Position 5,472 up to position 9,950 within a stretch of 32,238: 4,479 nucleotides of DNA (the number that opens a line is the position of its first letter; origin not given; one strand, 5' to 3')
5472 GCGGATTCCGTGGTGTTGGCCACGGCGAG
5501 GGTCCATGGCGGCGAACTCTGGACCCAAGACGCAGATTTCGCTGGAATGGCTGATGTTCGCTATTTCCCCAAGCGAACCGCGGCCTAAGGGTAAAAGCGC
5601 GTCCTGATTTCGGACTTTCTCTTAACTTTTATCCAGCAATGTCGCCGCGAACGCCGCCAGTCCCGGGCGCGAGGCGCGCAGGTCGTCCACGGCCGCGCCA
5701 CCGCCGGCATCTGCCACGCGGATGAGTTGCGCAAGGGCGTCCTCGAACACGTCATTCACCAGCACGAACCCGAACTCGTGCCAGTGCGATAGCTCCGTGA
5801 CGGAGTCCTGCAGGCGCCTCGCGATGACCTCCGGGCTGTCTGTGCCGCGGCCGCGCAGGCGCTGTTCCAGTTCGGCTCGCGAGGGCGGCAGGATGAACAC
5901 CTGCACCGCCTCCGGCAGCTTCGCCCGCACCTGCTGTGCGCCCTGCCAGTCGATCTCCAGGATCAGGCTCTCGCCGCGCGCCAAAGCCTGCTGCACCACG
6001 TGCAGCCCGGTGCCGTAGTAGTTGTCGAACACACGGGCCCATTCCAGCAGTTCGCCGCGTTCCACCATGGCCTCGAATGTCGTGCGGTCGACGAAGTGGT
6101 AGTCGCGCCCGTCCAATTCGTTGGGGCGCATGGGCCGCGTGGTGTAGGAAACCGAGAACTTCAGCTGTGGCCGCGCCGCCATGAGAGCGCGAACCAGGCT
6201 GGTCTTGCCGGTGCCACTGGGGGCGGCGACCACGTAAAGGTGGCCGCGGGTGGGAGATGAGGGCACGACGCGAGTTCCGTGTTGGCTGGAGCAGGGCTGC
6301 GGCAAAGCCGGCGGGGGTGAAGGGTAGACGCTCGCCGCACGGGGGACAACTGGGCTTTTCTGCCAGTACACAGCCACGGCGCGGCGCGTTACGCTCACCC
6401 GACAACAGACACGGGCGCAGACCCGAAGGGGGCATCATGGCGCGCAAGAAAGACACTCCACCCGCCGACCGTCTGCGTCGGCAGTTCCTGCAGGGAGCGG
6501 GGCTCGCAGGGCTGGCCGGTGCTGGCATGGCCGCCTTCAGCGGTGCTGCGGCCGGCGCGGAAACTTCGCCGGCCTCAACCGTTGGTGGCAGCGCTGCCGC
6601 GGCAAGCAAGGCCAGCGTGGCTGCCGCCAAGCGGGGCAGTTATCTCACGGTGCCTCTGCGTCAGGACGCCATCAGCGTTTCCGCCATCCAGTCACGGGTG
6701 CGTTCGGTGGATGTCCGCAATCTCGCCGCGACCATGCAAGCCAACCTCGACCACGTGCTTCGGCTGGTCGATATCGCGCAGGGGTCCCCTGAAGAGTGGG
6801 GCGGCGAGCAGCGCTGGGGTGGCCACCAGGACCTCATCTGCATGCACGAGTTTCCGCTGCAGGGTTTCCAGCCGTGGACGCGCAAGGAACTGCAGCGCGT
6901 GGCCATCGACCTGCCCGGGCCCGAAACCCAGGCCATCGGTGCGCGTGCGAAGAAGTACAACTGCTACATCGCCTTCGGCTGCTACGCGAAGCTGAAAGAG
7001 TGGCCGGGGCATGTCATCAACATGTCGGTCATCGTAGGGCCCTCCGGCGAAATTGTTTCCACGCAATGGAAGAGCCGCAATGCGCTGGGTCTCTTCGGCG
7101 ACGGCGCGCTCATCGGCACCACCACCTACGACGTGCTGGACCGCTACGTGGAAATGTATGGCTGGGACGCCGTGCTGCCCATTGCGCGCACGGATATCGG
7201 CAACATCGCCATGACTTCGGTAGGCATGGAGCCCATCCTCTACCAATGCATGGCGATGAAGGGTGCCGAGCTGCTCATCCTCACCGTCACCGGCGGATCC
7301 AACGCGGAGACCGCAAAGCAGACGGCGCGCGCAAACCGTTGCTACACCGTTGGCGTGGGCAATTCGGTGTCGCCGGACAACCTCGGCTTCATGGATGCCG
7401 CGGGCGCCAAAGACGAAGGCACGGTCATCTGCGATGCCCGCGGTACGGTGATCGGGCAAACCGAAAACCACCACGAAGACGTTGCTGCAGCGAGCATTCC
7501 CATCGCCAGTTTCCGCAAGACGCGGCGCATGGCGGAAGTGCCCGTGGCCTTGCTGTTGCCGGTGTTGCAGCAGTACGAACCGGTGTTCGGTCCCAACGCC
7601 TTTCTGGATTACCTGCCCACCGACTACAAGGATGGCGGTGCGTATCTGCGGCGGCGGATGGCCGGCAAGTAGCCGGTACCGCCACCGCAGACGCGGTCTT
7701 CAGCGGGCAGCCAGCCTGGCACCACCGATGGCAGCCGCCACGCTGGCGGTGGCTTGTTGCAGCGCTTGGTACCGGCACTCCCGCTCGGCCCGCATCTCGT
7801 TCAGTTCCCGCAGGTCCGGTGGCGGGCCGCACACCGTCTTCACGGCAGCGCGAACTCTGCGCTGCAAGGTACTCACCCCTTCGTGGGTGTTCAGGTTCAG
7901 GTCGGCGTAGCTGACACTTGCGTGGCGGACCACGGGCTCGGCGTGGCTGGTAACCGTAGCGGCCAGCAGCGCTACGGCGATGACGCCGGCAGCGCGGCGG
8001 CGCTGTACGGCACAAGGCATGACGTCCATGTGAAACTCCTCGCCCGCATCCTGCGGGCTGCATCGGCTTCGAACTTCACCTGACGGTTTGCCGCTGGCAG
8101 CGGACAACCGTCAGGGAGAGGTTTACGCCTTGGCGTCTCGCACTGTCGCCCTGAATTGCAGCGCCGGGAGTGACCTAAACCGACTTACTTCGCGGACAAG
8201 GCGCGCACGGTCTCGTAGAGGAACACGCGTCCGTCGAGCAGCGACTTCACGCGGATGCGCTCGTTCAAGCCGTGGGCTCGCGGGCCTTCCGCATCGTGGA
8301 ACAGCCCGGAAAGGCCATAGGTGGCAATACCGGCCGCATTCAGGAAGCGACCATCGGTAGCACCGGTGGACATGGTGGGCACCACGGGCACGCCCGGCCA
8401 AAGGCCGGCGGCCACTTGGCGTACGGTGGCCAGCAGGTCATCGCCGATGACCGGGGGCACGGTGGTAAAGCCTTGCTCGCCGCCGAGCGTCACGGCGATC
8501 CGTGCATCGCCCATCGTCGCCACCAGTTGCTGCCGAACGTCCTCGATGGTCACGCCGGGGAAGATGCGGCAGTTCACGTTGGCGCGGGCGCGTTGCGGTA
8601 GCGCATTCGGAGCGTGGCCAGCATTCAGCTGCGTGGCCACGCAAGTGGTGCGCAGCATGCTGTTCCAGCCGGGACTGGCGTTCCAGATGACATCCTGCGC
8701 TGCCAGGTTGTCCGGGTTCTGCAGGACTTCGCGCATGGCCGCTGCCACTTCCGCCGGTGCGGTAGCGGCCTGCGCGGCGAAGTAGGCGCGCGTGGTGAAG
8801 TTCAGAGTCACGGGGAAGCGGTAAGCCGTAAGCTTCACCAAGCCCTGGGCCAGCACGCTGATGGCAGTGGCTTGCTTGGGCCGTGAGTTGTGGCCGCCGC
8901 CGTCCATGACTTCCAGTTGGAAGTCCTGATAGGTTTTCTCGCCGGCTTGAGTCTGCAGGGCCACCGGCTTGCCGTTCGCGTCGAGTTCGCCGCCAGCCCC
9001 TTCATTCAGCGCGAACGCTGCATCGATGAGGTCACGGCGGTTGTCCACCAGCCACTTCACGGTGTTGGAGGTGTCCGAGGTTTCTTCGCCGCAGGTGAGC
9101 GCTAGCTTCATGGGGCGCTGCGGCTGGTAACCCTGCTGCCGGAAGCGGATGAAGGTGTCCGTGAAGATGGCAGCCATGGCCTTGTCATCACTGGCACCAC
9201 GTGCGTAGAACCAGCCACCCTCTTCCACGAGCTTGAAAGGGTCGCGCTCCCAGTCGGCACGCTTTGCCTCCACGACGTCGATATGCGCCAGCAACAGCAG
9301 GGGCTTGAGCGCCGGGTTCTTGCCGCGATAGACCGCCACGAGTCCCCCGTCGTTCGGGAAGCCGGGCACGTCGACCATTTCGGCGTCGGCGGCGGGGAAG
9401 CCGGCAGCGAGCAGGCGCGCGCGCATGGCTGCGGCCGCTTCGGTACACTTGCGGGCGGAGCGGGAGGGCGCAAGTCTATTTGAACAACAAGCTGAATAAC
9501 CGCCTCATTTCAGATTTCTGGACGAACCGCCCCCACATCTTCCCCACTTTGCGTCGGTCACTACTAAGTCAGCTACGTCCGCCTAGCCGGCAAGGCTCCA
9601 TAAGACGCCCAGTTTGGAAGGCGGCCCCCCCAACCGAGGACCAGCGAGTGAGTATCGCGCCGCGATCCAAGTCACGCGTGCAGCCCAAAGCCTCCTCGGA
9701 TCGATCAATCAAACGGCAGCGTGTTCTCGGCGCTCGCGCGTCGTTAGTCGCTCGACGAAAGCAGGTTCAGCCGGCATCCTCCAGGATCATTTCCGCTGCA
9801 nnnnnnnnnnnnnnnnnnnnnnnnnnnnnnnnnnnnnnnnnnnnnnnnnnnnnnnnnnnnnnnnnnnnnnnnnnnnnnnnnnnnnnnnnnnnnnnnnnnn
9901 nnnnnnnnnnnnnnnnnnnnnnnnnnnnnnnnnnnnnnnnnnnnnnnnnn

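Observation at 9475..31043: A ~21.6-kb catabolic gene block sits inside an M20 peptidase gene, with no integrase, transposase or terminal repeats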

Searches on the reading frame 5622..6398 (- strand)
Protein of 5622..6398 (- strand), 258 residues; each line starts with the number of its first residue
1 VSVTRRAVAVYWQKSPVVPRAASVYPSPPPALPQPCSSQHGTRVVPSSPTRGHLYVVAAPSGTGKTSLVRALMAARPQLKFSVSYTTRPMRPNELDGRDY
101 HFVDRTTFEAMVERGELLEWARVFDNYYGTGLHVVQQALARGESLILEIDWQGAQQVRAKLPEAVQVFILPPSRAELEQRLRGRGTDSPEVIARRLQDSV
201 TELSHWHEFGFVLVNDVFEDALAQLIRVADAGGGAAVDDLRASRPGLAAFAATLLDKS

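Call 9: search_protein_families(library=pfam, proteins=[window:5622-6398:-])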
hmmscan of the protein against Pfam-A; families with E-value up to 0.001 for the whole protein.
window:5622-6398:- (258 aa): 2 families
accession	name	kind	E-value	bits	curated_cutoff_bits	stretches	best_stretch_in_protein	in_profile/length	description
PF00625.27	Guanylate_kin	-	1.4e-48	165.4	25.2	1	53-228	3-178/182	Guanylate kinase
PF13671.12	AAA_33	-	0.00046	21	27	1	60-197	7-134/143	AAA domain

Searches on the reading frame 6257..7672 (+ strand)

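Call 9: search_protein_families(library=pfam, proteins=[window:6257-7672:+])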
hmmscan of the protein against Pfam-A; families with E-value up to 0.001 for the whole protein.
window:6257-7672:+ (471 aa): 1 family
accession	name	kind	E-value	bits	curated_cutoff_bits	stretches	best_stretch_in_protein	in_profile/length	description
PF00795.27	CN_hydrolase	-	6.8e-10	39.1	23.2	1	192-424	34-256/256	Carbon-nitrogen hydrolase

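Call 51: search_protein_families(library=ncbifam, proteins=[window:6257-7672:+], max_evalue=0.00001)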
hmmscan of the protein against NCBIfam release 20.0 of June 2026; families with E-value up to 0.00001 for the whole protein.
window:6257-7672:+ (471 aa): 0 families

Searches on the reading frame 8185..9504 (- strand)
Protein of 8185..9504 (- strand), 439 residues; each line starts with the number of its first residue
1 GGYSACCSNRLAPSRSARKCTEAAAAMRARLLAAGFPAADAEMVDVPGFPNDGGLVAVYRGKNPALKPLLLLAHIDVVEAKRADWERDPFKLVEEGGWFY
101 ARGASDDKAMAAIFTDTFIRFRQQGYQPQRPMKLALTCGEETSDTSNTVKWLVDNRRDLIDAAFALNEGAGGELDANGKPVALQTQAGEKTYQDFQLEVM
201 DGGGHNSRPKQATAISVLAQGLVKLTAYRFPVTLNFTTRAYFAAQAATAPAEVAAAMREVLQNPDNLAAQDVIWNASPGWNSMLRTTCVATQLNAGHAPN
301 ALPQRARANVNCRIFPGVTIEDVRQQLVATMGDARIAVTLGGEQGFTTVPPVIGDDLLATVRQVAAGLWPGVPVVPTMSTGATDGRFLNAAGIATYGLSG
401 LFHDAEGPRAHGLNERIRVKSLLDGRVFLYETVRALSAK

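Call 8: search_protein_families(library=pfam, proteins=[window:8185-9504:-])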
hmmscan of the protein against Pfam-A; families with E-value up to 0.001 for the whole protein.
window:8185-9504:- (439 aa): 3 families
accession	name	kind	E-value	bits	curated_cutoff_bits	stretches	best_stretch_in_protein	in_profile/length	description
PF01546.33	Peptidase_M20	-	1e-28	101.1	24.6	1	70-434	1-205/206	Peptidase family M20/M25/M40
PF07687.19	M20_dimer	-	5.3e-11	42.9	21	1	188-332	2-100/107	Peptidase dimerisation domain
PF04389.22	Peptidase_M28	-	2.4e-05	24.6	21.3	1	55-142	2-68/193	Peptidase family M28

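Call 16: find_related_loci(query=window:8185-9426:-, collection=genome_contigs, flank=10000)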
Query window:8185-9426:- (413 aa) in genome_contigs; peptide patterns used: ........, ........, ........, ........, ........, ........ (x = any residue, [..] = any of these).
600 stretches matched a pattern (row limit reached: there are more); 573 encode a relative of the query (tblastn E <= 1e-3); the best 80 are kept; 80 distinct loci.
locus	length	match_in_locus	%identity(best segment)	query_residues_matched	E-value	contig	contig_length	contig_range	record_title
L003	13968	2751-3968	89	8-413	0e+0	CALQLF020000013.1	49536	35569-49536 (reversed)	MAG: Candidatus Planktophila lacus isolate HRS-HS12-bin-57 genome assembly, contig: HRSG-H12-C654, whole genome shotgun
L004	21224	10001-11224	64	1-408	1e-177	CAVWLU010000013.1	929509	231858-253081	MAG: uncultured Gammaproteobacteria bacterium isolate MFD04434.bin.1.31 genome assembly, contig: contig_4827, whole geno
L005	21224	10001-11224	63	1-408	4e-175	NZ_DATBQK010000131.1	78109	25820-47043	MAG: Rudaea sp. isolate SMAG_U4101 k141_400253, whole genome shotgun sequence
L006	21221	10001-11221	65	1-408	8e-175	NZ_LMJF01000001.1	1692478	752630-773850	Lysobacter sp. Root916 contig_1, whole genome shotgun sequence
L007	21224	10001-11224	63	1-408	6e-175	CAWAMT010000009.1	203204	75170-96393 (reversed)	MAG: uncultured Gammaproteobacteria bacterium isolate MFD01716.bin.2.45 genome assembly, contig: contig_56801, whole gen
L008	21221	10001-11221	66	1-408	9e-175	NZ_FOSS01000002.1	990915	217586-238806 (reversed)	Lysobacter sp. cf310, whole genome shotgun sequence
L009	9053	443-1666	61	1-408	4e-174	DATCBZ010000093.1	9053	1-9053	MAG TPA_asm: Steroidobacteraceae bacterium isolate SMAG_U7686 k141_138099, whole genome shotgun sequence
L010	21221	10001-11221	64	1-408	1e-170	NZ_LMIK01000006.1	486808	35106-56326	Lysobacter sp. Root76 contig_4, whole genome shotgun sequence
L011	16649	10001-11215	62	4-408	4e-170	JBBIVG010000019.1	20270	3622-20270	MAG: Nevskiaceae bacterium isolate CYF170214_bin_71 NODE_626_length_20270_cov_3.909770, whole genome shotgun sequence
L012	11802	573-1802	61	1-408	4e-163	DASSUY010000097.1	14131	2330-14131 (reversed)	MAG TPA_asm: Steroidobacteraceae bacterium isolate SMAG_U579 k141_628297, whole genome shotgun sequence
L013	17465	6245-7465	61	1-408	9e-162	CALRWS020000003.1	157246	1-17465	MAG: Chitinophaga pinensis isolate JJ-KV10D3-173-6-m2-bin67 genome assembly, contig: JJ-TH355-119-C14, whole genome shot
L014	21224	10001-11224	59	1-408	1e-160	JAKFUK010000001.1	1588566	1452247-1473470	MAG: Nevskia sp. isolate D1_Bin_22 D1_0000001, whole genome shotgun sequence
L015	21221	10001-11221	59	1-408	4e-158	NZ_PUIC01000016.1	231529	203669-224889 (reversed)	Caulobacter sp. CCUG 60055 caulobacter60055_0000016, whole genome shotgun sequence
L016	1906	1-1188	61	13-408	1e-165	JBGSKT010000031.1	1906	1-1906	MAG: Lysobacterales bacterium isolate JTS-AC188 k141_3928858, whole genome shotgun sequence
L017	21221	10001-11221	58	1-408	6e-152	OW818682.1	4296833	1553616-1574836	metagenome genome assembly, chromosome: 1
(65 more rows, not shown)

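Call 26: find_encoding_contigs(protein=window:8185-9426:-, flank=10000, max_places=5)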
Protein window:8185-9426:- (413 aa): no gene with exactly this product is on record in the collection.

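Call 51: search_protein_families(library=ncbifam, proteins=[window:8185-9426:-], max_evalue=0.00001)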
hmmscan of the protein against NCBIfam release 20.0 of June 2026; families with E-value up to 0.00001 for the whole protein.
window:8185-9426:- (413 aa): 34 families (the best 25 are shown)
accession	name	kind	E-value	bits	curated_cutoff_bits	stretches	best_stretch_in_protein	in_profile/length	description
NF006596.0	PRK09133.1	subfamily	7.9e-173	575.3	349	1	1-412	66-472/474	hypothetical protein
NF005913.0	PRK07906.1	subfamily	1.1e-50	172.6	382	1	24-401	65-433/442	hypothetical protein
NF006113.0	PRK08262.1-4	equivalog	7e-40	137.2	503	1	5-398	93-493/510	M20 family peptidase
NF006111.0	PRK08262.1-1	equivalog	3e-39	135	825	1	8-399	88-480/493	M20 family peptidase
NF006112.0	PRK08262.1-3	equivalog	1.1e-32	113.3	510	1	6-396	86-475/492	M20 family peptidase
TIGR01910.1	DapE-ArgE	subfamily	3.2e-26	92.4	217.6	2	30-132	54-156/373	ArgE/DapE family deacylase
TIGR01880.1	Ac-peptdase-euk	subfamily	3.1e-25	88.7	338.6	2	30-203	62-230/401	N-acyl-aliphatic-L-amino acid amidohydrolase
NF006399.0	PRK08651.1-2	equivalog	2.7e-19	69.5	381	1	22-407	53-401/405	succinyl-diaminopimelate desuccinylase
TIGR01892.1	AcOrn-deacetyl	equivalog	1e-18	67.5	297.7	1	15-200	35-204/365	acetylornithine deacetylase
NF009557.0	PRK13009.1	equivalog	5.7e-18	65.2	284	1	32-126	51-146/377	succinyl-diaminopimelate desuccinylase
NF005710.0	PRK07522.1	subfamily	1.5e-15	57.3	412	1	43-200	72-217/391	acetylornithine deacetylase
NF005914.0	PRK07907.1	subfamily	2.3e-15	56.4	300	1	16-137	58-179/456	hypothetical protein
TIGR01246.1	dapE_proteo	equivalog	2.5e-15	56.4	361.8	1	42-186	57-197/370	succinyl-diaminopimelate desuccinylase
NF010589.0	PRK13983.1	equivalog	2.7e-15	56.2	333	1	29-193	75-232/409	M20 family metallo-hydrolase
NF006365.0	PRK08588.1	subfamily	3.1e-15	56.4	289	1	45-306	69-276/383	succinyl-diaminopimelate desuccinylase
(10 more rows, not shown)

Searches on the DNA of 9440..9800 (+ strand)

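Call 39: search_dna_similar(query=window:9440-9800:+, collection=plasmids, mode=distant, max_rows=10, max_evalue=0.01)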
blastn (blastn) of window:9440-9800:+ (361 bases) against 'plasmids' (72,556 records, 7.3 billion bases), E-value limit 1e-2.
No match.
